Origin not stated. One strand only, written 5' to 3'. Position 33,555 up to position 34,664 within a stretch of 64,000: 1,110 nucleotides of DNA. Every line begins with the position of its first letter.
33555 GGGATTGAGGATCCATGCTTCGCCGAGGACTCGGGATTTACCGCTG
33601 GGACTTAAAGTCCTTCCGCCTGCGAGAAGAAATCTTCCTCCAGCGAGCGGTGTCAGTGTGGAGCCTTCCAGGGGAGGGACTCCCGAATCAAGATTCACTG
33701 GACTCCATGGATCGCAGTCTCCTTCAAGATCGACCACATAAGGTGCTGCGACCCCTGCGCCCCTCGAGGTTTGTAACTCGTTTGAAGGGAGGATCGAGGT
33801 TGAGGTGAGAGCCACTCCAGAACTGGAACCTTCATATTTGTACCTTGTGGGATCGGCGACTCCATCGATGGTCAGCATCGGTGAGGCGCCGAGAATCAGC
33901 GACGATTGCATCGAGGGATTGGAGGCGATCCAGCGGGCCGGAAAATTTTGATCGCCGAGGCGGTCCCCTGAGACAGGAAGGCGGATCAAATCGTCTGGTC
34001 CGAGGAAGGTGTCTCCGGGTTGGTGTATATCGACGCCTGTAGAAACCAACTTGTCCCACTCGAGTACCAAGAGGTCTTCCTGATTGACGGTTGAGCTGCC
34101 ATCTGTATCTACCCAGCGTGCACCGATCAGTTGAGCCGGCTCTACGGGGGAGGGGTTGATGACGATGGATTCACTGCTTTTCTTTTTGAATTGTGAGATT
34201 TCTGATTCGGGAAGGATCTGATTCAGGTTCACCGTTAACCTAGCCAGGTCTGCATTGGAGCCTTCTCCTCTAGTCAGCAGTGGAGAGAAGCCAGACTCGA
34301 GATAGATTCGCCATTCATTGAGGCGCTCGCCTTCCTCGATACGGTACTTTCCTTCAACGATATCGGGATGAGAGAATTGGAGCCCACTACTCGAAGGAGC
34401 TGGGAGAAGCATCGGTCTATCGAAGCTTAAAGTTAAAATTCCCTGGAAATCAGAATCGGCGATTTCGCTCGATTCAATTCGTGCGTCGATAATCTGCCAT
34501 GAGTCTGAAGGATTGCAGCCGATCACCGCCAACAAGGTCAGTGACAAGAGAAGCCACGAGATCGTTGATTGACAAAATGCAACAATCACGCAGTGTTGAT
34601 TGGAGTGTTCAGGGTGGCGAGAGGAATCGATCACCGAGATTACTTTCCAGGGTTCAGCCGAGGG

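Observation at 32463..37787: Kelch lipoprotein - HEAT protein - Kelch lipoprotein operon embedded in the secretion locus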

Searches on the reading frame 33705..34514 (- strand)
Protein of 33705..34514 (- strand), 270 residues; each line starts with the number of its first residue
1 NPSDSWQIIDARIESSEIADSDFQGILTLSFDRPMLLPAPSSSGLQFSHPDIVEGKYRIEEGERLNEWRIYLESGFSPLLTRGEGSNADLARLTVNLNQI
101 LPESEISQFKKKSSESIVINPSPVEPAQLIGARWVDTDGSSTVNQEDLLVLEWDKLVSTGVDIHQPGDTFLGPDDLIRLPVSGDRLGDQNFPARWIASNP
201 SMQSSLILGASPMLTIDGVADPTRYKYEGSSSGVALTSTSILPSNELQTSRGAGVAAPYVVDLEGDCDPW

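Call 75: search_protein_families(library=pfam, proteins=[window:33705-34514:-], max_evalue=5)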
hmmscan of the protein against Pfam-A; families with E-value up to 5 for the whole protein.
seq(270 aa): 0 families
